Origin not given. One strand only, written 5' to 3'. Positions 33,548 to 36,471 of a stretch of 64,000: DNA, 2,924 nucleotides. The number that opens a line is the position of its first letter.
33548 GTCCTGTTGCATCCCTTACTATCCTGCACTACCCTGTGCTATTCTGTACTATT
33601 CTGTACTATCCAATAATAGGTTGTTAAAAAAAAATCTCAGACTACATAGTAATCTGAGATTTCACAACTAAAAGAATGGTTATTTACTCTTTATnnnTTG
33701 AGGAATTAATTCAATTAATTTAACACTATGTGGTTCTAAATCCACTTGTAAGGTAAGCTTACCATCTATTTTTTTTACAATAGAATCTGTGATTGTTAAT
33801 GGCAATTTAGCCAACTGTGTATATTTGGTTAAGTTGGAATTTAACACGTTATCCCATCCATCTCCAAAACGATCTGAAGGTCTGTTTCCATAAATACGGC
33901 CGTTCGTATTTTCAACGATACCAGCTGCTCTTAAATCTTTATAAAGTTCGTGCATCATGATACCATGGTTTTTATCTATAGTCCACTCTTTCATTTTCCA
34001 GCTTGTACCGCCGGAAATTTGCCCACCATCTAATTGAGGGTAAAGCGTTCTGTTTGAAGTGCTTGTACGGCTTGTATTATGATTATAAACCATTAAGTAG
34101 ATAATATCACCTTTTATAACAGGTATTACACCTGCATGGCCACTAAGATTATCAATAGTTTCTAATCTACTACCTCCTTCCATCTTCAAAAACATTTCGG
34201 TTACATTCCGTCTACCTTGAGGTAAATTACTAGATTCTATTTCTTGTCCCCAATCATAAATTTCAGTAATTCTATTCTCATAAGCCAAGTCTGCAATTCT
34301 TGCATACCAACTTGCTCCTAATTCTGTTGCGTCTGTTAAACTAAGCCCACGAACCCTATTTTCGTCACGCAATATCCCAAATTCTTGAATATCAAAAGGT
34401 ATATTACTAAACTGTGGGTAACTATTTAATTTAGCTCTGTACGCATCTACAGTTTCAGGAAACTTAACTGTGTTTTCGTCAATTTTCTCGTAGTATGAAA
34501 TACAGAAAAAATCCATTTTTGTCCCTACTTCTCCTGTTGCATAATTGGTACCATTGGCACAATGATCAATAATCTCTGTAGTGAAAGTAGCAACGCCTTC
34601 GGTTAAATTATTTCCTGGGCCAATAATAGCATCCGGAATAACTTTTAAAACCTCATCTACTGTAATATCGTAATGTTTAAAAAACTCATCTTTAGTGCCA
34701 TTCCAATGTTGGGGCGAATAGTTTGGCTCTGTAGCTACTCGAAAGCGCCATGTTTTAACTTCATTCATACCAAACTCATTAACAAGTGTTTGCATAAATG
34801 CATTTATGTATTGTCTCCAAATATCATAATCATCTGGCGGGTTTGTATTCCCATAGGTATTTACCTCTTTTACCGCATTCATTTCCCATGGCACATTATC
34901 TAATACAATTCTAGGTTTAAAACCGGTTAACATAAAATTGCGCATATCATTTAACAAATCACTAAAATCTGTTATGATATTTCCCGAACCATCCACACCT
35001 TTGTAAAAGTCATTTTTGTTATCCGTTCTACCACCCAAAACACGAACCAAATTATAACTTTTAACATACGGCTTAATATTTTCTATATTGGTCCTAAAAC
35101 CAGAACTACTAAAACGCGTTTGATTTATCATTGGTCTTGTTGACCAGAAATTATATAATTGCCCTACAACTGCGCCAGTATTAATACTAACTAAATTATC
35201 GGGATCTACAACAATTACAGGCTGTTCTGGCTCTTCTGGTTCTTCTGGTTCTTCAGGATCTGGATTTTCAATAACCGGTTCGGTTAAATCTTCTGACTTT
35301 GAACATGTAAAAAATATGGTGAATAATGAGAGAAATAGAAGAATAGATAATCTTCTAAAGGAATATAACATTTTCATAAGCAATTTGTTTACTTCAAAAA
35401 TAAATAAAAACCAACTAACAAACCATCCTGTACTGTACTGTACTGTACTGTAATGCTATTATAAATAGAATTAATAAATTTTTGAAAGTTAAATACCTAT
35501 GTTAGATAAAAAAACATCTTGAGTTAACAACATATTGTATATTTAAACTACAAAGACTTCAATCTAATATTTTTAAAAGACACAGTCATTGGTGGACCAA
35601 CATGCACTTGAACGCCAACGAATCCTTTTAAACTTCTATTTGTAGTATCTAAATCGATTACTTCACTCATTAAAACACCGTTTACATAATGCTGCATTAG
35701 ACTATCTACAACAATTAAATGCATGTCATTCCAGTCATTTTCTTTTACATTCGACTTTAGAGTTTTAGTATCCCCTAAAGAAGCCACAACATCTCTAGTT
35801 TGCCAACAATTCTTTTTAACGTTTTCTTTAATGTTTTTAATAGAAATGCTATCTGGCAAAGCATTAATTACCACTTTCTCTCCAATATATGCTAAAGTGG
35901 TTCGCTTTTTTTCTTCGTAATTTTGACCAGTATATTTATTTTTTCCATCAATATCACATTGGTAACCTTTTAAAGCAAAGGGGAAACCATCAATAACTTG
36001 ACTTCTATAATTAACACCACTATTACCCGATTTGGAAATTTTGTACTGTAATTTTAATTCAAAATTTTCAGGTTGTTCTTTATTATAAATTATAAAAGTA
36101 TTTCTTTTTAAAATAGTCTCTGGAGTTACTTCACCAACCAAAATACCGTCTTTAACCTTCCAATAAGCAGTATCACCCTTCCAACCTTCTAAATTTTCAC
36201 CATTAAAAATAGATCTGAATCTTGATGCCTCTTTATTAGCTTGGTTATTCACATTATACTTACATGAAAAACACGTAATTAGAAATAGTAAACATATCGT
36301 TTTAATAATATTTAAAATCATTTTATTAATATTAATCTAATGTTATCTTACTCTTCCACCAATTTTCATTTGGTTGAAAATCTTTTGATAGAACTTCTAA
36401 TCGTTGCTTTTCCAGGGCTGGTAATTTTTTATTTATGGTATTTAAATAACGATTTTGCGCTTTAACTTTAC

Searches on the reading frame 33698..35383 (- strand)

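Call 5: search_protein_families(library=pfam, proteins=[window:33698-35383:-])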
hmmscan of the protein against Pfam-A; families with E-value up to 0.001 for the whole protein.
window:33698-35383:- (562 aa): 1 family
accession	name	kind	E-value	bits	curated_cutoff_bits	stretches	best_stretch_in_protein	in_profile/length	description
PF01229.23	Glyco_hydro_39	-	4.2e-19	69.2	26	1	75-327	13-256/472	Glycosyl hydrolases family 39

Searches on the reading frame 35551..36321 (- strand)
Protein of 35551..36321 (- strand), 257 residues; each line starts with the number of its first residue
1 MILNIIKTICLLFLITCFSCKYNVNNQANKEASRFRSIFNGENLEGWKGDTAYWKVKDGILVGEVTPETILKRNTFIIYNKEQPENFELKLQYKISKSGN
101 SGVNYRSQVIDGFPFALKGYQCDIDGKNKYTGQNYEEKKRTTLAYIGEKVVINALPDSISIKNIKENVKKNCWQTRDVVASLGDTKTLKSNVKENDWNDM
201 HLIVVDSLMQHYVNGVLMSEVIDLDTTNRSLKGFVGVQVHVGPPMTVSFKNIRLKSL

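Call 5: search_protein_families(library=pfam, proteins=[window:35551-36321:-])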
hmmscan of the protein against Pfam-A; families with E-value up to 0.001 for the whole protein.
window:35551-36321:- (257 aa): 1 family
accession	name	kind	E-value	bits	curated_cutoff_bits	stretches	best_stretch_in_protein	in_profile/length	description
PF06439.18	3keto-disac_hyd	-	8.1e-37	127.5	26.8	1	35-255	2-187/187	3-keto-disaccharide hydrolase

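Call 58: find_encoding_contigs(protein=window:35551-36321:-, flank=6000, max_places=10)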
Protein window:35551-36321:- (257 aa): no gene with exactly this product is on record in the collection.
